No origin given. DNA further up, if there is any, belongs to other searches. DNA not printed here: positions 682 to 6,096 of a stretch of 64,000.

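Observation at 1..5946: Coupled two-gene module ending in a 1704-aa HerA/FtsK-type ATPase: candidate DptG/DptH-like or novel defence system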

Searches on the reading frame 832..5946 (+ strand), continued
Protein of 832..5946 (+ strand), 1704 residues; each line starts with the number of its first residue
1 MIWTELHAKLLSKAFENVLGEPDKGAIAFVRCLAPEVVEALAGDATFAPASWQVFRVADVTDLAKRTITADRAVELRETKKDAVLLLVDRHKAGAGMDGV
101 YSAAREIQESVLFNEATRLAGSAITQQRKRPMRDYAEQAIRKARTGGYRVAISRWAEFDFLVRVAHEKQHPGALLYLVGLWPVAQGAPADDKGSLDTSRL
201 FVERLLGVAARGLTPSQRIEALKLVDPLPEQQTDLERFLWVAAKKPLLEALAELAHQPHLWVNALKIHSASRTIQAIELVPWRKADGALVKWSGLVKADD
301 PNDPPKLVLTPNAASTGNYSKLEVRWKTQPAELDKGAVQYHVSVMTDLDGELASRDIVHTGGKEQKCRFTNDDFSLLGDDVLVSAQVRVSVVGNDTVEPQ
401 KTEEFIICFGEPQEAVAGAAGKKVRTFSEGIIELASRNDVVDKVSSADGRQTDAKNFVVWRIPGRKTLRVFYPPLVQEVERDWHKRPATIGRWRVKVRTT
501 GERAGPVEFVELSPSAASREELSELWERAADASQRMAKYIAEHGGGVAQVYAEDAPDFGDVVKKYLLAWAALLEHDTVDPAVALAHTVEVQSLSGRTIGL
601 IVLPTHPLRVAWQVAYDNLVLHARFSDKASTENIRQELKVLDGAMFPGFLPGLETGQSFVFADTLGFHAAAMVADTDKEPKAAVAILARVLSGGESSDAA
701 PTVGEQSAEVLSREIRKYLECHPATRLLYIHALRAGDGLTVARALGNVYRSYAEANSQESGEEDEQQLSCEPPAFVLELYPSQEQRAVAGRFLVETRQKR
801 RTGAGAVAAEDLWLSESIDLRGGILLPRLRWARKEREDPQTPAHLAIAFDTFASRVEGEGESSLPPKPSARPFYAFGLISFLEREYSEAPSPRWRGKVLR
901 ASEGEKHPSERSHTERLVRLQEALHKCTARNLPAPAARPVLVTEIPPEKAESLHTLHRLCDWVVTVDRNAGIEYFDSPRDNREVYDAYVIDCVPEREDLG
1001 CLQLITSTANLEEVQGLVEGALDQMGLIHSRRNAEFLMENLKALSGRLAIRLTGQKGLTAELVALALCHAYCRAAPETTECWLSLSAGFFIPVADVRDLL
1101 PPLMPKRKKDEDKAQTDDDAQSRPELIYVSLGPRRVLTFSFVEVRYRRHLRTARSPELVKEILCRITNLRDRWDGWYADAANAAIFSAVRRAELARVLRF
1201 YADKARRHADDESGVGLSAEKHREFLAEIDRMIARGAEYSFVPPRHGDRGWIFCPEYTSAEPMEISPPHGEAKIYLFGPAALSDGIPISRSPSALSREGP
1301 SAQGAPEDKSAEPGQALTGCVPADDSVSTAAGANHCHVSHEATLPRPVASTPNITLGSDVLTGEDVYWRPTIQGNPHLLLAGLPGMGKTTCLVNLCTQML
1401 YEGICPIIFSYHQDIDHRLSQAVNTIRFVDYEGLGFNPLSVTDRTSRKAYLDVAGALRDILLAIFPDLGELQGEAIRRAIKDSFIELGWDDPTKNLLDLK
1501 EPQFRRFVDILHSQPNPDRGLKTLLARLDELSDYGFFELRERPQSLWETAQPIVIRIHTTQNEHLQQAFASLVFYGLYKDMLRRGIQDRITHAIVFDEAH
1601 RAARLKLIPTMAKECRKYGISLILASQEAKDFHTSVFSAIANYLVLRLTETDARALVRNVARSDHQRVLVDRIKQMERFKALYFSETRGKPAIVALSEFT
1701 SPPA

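Call 57: search_protein_families(library=ncbifam, proteins=[L035:6216-10175:+, L035:10175-11989:+, L035:11989-16932:+, L036:2596-6771:+, L036:6771-8444:+, L036:8441-14017:+], max_evalue=0.001)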
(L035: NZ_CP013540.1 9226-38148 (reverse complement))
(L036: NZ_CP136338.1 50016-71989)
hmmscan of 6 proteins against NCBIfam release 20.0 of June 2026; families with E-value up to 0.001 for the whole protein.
L035:6216-10175:+ (1319 aa): 18 families
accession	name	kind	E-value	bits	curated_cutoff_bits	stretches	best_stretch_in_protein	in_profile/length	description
NF047741.1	antiphage_MADS6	equivalog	5.1e-45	154.1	460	2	5-394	6-400/612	methylation-associated defense system protein kinase MAD6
NF038150.1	lanthi_synth_IV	equivalog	3.5e-20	72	650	1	558-681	291-417/851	class IV lanthionine synthetase LanL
NF033442.0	BREX_PglW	equivalog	5.8e-14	50.8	990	2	416-663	475-712/1391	BREX system serine/threonine kinase PglW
NF033483.0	PknB_PASTA_kin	equivalog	3.5e-13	49.5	450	1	568-660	109-207/563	Stk1 family PASTA domain-containing Ser/Thr kinase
NF052427.1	StpK7MSMEG_1200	equivalog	4.7e-13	48.5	900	1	572-663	114-211/601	serine/threonine protein kinase StpK7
NF038151.1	lanthi_synth_III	equivalog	1.3e-10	40.3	575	1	566-655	336-423/833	class III lanthionine synthetase LanKC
TIGR03724.2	arch_bud32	equivalog_domain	1.7e-08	34.2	125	1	570-617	89-136/193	KEOPS complex kinase/ATPase Bud32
NF053615.1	SerThrKinAfsKStmc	equivalog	2.5e-08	33.1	1300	1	567-661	112-213/809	protein serine/threonine kinase AfsK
NF011462.0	PRK14879.1-3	equivalog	9.8e-08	32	174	1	572-615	88-131/192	Kae1-associated kinase Bud32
NF011463.0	PRK14879.1-4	equivalog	1.4e-06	27.9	188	1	558-613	108-161/237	Kae1-associated kinase Bud32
NF011464.0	PRK14879.1-7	equivalog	1.7e-06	27.9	246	1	569-616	106-153/221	Kae1-associated kinase Bud32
NF007174.0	PRK09605.1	equivalog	8.1e-06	24.6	447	1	557-616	417-477/535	bifunctional N(6)-L-threonylcarbamoyladenine synthase/serine/threonine protein kinase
NF043056.1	T4SS_LegK1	equivalog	1.1e-05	24.2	550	0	586-648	209-277/516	Dot/Icm T4SS effector kinase LegK1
NF041408.1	XopAU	subfamily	7.4e-05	22.5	450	1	578-660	340-420/498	XopAU family type III secretion system effector serine/threonine kinase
NF002475.0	PRK01723.1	equivalog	9.5e-05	21.5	142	1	571-613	148-191/241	3-deoxy-D-manno-octulosonic acid kinase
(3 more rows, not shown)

L035:10175-11989:+ (604 aa): 1 family
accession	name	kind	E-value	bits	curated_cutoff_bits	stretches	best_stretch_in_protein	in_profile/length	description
NF047733.1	antiphage_MADS7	equivalog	5.3e-27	95.1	410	1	28-591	12-529/529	methylation-associated defense system protein MAD7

L035:11989-16932:+ (1647 aa): 6 families
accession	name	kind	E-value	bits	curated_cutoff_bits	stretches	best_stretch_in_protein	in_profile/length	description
NF041017.1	DNA_import_CedB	equivalog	1.2e-08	34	700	1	1292-1375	240-323/590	DNA import protein CedB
NF042944.1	HerA_antiphage_2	equivalog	6.7e-07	28.4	850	1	1554-1640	452-537/576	anti-phage-associated helicase HerA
NF053655.1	CedD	equivalog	3.3e-06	26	600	0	1290-1373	181-266/527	DNA-translocating ATPase CedD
NF042943.1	HerA_antiphage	equivalog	9.2e-06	24.5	800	1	1528-1637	422-541/566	anti-phage-associated helicase HerA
NF045975.1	VirB4_plasma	equivalog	9.6e-05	20.3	590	0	1509-1582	727-808/894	Mbov_0397 family ICE element conjugal transfer ATPase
TIGR03925.1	T7SS_EccC_b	equivalog_domain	0.00042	18.7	346.55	0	1275-1355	311-388/564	type VII secretion protein EccCb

L036:2596-6771:+ (1391 aa): 19 families
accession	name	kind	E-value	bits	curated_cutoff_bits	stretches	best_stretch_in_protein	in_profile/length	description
NF047741.1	antiphage_MADS6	equivalog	1.6e-228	760.2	460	2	1-617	1-611/612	methylation-associated defense system protein kinase MAD6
NF033483.0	PknB_PASTA_kin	equivalog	4.1e-68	230.8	450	2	493-766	2-281/563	Stk1 family PASTA domain-containing Ser/Thr kinase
NF033442.0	BREX_PglW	equivalog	6.9e-65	219.5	990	1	15-766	14-782/1391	BREX system serine/threonine kinase PglW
NF052427.1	StpK7MSMEG_1200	equivalog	2.4e-42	145.2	900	2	500-762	9-277/601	serine/threonine protein kinase StpK7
NF038150.1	lanthi_synth_IV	equivalog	1.7e-37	129.2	650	2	485-794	181-482/851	class IV lanthionine synthetase LanL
TIGR03903.1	TOMM_kin_cyc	equivalog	1.5e-35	122.4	705.75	2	529-692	9-184/1267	TOMM system kinase/cyclase fusion protein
NF038151.1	lanthi_synth_III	equivalog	2.1e-19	69.4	575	2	525-696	253-428/833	class III lanthionine synthetase LanKC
NF053615.1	SerThrKinAfsKStmc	equivalog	6.5e-18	64.8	1300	2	303-405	118-217/809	protein serine/threonine kinase AfsK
NF009651.0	PRK13184.1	equivalog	5.5e-15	54.4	839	2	677-752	211-289/932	serine/threonine-protein kinase PknD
NF043056.1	T4SS_LegK1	equivalog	1.5e-12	46.9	550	2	267-395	150-284/516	Dot/Icm T4SS effector kinase LegK1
TIGR03724.2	arch_bud32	equivalog_domain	2.6e-11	43.4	125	1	574-653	69-141/193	KEOPS complex kinase/ATPase Bud32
NF058632.1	SerThrKinPrkT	equivalog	2.9e-11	42.9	280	1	493-637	16-157/322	serine/threonine protein kinase PrkT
NF011460.0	PRK14879.1-1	equivalog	5.7e-07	28.9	199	1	574-651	87-165/232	Kae1-associated kinase Bud32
NF007174.0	PRK09605.1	equivalog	1.1e-06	27.4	447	1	539-652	380-482/535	bifunctional N(6)-L-threonylcarbamoyladenine synthase/serine/threonine protein kinase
NF011464.0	PRK14879.1-7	equivalog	3e-06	27.2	246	0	574-653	82-159/221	Kae1-associated kinase Bud32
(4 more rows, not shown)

L036:6771-8444:+ (557 aa): 1 family
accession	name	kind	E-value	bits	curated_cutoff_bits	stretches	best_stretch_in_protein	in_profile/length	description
NF047733.1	antiphage_MADS7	equivalog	1.6e-197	657.8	410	1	3-546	1-529/529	methylation-associated defense system protein MAD7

L036:8441-14017:+ (1858 aa): 3 families
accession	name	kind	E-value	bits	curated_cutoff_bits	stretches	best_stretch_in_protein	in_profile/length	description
NF047742.1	antiphage_MADS8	equivalog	1.2e-68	230.9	175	1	35-242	1-200/200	methylation-associated defense system ATP-binding protein MAD8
NF053655.1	CedD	equivalog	0.00011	21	600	0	1712-1822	404-512/527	DNA-translocating ATPase CedD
NF042944.1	HerA_antiphage_2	equivalog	0.0009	18.1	850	0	1729-1822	430-529/576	anti-phage-associated helicase HerA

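Call 87: search_protein_families(library=pfam, proteins=[L022:2251-4041:+, L026:11389-13605:+, L018:19340-21892:+], max_evalue=0.0001)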
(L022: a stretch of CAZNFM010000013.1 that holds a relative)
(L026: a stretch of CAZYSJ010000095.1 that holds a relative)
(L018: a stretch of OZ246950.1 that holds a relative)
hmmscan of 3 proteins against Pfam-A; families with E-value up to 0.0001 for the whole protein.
L022:2251-4041:+ (596 aa): 4 families
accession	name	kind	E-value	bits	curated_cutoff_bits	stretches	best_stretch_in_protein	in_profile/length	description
PF02384.22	N6_Mtase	-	1.2e-58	199.4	20.4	1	187-474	5-289/311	N-6 DNA Methylase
PF12161.14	HsdM_N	-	1.1e-09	39.5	24.5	1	29-102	3-81/135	HsdM N-terminal domain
PF07669.17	Eco57I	-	5.6e-08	33.5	25.3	1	308-403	64-167/171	Eco57I restriction-modification methylase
PF01170.24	UPF0020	-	4.5e-07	30.2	22.3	1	217-339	18-141/197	RMKL-like, methyltransferase domain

L026:11389-13605:+ (738 aa): 2 families
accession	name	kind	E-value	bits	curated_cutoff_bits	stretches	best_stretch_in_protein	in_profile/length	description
PF02384.22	N6_Mtase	-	2.2e-53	182.1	20.4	1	200-512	3-279/311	N-6 DNA Methylase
PF12161.14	HsdM_N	-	3.4e-23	83.2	24.5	1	39-174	2-135/135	HsdM N-terminal domain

L018:19340-21892:+ (850 aa): 3 families
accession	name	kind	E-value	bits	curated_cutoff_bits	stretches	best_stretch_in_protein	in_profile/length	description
PF07669.17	Eco57I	-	9.2e-12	45.8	25.3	1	644-840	1-89/171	Eco57I restriction-modification methylase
PF02384.22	N6_Mtase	-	5e-08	33.1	20.4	1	547-673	21-107/311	N-6 DNA Methylase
PF20473.4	MmeI_Mtase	-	4.9e-07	29.6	27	1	586-674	17-93/259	MmeI, DNA-methyltransferase domain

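Call 95: search_protein_families(library=pfam, proteins=[L033:11697-13223:+, L031:14807-15652:+, L011:16834-18099:+, L014:17187-18239:+, L016:20675-21493:-, L026:13602-14768:+, L026:15252-16583:+, L022:1608-2264:+], max_evalue=0.0001)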
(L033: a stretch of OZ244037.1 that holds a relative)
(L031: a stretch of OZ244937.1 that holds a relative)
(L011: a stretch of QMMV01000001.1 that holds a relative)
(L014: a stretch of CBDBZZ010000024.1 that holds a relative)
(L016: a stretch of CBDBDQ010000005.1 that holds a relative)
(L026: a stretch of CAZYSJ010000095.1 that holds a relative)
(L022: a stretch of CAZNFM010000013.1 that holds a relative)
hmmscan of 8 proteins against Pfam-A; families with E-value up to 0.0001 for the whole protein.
L033:11697-13223:+ (508 aa): 3 families
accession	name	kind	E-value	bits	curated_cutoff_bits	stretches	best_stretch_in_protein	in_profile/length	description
PF00005.33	ABC_tran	-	1.1e-28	101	25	1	243-409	1-137/137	ABC transporter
PF12399.14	BCA_ABC_TP_C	-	3e-12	46.3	25.5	1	458-482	1-25/27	Branched-chain amino acid ATP-binding cassette transporter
PF13304.12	AAA_21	-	1.3e-06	29.1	27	0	256-276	2-22/304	AAA domain, putative AbiEii toxin, Type IV TA system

L031:14807-15652:+ (281 aa): 3 families
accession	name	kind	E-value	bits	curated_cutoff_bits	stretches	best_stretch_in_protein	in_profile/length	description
PF13561.12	adh_short_C2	-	1.1e-49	169.6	27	1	38-276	6-234/236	Enoyl-(Acyl carrier protein) reductase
PF00106.31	adh_short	-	2.6e-46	158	26.6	1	29-215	1-186/195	short chain dehydrogenase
PF08659.16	KR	-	9.9e-11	42.3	22.6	1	31-141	3-116/180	KR domain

L011:16834-18099:+ (421 aa): 2 families
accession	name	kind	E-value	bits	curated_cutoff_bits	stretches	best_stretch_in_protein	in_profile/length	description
PF13635.12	DUF4143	-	3.6e-48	163.8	28.1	1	209-367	1-159/160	Domain of unknown function (DUF4143)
PF13173.12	AAA_14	-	3.2e-26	92.3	27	1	28-146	2-128/129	AAA domain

L014:17187-18239:+ (350 aa): 2 families
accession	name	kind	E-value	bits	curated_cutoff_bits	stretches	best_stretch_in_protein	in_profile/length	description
PF00005.33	ABC_tran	-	1.1e-31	110.7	25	1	22-165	2-137/137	ABC transporter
PF13304.12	AAA_21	-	5.2e-11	43.6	27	1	136-197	237-301/304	AAA domain, putative AbiEii toxin, Type IV TA system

L016:20675-21493:- (272 aa): 3 families
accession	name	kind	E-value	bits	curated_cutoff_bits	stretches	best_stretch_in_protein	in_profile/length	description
PF13561.12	adh_short_C2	-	2.8e-63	214.1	27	1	35-270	3-236/236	Enoyl-(Acyl carrier protein) reductase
PF00106.31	adh_short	-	6.3e-53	179.6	26.6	1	27-218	1-190/195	short chain dehydrogenase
PF08659.16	KR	-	8e-10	39.4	22.6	1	30-147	4-123/180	KR domain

L026:13602-14768:+ (388 aa): 3 families
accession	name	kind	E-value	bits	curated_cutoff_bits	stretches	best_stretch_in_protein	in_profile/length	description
PF06114.19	Peptidase_M78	-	3.4e-15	56.4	22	1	187-302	11-122/123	IrrE N-terminal-like domain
PF01381.28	HTH_3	-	1.5e-07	31.7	23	1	11-65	1-55/55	Helix-turn-helix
PF13560.12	HTH_31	-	3e-05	24.7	27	0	11-59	6-55/64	Helix-turn-helix domain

L026:15252-16583:+ (443 aa): 1 family
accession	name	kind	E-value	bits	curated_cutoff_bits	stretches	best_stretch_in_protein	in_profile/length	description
PF01420.25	Methylase_S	-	1e-14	55.5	22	2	33-176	2-156/168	Type I restriction modification DNA specificity domain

L022:1608-2264:+ (218 aa): 1 family
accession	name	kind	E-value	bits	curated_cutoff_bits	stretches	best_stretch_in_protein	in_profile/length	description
PF01420.25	Methylase_S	-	3.2e-06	27.9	22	1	76-186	53-154/168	Type I restriction modification DNA specificity domain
